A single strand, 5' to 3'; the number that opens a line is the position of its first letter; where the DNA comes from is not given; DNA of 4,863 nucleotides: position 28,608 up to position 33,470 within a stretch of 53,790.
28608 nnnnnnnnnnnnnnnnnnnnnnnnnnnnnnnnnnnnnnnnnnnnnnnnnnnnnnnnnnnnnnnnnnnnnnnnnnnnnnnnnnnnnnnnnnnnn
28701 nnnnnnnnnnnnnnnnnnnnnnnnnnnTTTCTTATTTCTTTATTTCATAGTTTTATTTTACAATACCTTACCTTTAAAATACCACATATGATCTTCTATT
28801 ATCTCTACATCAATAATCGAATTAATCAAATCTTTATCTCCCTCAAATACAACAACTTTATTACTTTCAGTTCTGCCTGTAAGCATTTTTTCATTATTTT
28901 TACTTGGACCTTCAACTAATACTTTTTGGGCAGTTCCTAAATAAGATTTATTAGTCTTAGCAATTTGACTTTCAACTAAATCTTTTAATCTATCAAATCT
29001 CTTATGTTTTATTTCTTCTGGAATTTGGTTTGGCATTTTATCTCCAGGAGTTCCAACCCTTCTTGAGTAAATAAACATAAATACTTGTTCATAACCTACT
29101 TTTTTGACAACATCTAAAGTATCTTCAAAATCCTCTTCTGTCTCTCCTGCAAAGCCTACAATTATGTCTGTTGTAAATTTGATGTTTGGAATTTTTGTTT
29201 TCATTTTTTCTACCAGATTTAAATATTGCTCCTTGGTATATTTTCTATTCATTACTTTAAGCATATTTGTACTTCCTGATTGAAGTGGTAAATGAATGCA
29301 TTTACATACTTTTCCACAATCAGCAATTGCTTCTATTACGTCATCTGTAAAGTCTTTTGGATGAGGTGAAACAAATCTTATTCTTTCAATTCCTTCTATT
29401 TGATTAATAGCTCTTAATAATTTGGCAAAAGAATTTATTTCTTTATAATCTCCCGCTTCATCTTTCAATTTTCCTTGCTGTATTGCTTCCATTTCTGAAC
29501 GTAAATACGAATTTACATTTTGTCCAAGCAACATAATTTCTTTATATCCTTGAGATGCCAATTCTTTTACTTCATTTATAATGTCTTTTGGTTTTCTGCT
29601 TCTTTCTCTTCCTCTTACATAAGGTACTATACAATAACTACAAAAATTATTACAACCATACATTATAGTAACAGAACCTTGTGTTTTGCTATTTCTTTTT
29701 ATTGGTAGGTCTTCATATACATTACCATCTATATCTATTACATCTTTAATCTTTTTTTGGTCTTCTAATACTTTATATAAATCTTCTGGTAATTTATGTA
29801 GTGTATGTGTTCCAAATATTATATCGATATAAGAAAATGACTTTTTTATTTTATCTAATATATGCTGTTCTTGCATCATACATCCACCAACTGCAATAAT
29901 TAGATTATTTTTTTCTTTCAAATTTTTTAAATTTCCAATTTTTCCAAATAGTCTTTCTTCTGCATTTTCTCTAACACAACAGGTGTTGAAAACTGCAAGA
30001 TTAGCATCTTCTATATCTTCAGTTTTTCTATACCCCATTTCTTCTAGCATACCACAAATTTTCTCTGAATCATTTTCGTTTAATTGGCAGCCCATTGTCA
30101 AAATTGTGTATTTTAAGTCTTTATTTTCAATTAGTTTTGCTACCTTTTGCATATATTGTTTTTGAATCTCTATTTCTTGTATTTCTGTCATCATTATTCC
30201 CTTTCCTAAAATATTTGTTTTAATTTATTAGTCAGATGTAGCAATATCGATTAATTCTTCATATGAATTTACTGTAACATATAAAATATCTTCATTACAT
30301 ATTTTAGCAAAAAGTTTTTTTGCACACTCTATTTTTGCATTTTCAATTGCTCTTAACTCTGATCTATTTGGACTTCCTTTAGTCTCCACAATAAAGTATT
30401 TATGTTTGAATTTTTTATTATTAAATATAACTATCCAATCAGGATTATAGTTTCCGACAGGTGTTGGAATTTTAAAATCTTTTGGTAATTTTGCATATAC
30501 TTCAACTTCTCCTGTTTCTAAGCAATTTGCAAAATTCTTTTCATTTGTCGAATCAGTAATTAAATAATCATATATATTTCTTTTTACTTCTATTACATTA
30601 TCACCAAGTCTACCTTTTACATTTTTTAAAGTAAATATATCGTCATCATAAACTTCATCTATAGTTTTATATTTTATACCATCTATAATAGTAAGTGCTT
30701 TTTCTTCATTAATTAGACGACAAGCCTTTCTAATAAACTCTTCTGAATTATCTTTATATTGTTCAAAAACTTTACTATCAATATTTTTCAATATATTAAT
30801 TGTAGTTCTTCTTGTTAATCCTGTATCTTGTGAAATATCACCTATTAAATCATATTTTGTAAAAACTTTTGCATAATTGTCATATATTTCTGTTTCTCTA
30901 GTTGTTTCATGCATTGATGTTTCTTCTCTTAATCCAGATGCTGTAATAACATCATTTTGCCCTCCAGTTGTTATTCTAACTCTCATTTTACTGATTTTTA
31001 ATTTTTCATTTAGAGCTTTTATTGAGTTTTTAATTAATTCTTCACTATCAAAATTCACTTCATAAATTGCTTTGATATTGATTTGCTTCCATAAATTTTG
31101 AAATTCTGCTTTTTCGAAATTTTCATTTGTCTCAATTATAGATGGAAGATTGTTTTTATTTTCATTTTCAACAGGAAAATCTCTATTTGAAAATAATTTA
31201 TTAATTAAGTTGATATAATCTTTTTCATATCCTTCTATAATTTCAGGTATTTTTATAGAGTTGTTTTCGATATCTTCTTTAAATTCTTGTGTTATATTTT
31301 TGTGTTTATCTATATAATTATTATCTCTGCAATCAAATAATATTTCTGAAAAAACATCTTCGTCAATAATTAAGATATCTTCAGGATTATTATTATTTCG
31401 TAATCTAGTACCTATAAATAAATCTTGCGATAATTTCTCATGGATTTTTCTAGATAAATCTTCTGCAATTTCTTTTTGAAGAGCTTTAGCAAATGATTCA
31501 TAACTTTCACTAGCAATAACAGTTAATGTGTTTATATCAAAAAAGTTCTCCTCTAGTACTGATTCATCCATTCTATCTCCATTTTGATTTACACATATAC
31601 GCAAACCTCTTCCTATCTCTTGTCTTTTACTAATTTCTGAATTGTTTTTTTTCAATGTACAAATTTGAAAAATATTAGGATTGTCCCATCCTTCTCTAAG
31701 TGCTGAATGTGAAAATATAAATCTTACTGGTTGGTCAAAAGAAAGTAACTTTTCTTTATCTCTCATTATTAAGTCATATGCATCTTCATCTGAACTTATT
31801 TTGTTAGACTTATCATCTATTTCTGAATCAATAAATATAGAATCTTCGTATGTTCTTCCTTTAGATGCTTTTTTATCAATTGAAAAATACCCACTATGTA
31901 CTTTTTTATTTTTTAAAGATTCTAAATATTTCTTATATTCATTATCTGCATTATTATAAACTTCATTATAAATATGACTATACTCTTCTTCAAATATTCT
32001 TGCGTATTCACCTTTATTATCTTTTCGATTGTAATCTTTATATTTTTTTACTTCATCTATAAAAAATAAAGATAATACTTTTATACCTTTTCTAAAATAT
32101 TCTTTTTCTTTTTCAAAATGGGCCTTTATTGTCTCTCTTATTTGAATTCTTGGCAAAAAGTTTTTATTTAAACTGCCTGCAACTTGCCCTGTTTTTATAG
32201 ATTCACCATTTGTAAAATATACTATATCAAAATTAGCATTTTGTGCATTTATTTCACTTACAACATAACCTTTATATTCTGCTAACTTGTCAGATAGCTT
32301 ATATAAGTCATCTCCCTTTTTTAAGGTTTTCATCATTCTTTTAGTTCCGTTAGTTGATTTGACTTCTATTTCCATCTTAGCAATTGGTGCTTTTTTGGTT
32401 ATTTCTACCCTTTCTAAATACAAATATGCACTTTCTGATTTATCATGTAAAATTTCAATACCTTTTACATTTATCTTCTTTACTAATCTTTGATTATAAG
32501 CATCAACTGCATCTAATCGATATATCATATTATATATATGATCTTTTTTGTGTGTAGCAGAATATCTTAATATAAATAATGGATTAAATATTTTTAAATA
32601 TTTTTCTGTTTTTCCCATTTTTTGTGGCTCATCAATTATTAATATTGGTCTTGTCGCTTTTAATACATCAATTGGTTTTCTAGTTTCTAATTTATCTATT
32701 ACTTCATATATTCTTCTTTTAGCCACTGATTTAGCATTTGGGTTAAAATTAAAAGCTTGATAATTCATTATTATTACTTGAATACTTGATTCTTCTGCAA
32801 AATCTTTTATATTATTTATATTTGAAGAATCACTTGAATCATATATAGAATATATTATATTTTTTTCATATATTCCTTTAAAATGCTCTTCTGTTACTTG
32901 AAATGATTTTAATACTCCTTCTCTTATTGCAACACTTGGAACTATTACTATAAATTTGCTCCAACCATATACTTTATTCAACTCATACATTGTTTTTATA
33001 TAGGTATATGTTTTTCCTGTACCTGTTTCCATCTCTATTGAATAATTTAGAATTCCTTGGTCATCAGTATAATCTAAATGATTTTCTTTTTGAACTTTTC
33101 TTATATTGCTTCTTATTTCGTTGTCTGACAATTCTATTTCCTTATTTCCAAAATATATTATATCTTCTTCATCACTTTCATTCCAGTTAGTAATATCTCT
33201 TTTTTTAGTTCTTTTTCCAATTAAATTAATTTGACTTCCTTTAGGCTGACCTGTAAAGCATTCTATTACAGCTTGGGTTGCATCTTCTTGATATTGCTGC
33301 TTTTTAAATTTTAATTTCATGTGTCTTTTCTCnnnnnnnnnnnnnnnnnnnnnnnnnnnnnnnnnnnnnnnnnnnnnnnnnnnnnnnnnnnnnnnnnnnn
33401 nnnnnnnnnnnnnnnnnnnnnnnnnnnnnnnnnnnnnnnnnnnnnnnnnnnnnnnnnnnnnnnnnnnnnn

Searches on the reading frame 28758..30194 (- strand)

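Call 7: search_protein_families(library=pfam, proteins=[window:28758-30194:-])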
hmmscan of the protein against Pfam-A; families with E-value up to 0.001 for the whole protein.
window:28758-30194:- (478 aa): 3 families
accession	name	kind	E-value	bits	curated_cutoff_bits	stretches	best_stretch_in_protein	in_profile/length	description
PF04055.27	Radical_SAM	-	1.3e-31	110.4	29.5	1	176-361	2-164/166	Radical SAM superfamily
PF00919.26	UPF0004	-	6.7e-28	97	27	1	28-128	1-98/98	Uncharacterized protein family UPF0004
PF01938.26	TRAM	-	2e-11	44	21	1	416-478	1-61/61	TRAM domain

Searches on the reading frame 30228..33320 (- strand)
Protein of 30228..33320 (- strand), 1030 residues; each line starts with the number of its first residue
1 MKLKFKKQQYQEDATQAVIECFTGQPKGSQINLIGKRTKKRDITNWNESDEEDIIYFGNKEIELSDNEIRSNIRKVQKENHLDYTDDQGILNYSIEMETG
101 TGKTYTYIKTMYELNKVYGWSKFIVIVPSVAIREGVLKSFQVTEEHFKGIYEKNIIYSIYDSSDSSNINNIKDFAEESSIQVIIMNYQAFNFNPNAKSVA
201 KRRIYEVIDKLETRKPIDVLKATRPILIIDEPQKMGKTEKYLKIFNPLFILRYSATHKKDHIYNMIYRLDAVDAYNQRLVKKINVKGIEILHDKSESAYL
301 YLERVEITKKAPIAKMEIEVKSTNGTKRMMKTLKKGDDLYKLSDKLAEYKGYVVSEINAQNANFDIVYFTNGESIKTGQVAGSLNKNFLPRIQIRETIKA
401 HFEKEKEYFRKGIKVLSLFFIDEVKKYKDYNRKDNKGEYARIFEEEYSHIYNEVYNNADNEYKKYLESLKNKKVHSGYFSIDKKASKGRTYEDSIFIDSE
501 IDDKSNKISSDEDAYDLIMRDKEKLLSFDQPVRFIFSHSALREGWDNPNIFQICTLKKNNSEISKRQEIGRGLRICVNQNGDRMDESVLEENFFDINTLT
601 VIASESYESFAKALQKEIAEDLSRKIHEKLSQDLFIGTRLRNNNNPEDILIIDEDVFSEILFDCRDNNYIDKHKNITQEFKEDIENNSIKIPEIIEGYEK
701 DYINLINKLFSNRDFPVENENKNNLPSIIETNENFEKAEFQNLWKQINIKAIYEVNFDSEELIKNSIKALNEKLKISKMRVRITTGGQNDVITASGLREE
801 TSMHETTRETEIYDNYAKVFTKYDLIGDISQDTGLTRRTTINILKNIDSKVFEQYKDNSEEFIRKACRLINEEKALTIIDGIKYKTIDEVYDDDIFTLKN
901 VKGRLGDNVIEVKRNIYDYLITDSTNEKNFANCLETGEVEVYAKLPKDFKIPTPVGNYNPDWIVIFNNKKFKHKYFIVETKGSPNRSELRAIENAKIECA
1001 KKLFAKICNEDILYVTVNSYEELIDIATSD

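Call 7: search_protein_families(library=pfam, proteins=[window:30228-33320:-])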
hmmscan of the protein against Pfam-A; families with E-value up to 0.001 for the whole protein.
window:30228-33320:- (1030 aa): 3 families
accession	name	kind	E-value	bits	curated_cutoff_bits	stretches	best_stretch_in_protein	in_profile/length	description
PF19778.5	RE_endonuc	-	4.2e-31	107.4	23.4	1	914-1018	2-106/108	Endonuclease domain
PF04851.21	ResIII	-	9.4e-14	52.1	22.5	1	10-258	7-163/164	Type III restriction enzyme, res subunit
PF00270.35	DEAD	-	2.9e-06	27.6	26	1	93-258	17-161/167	DEAD/DEAH box helicase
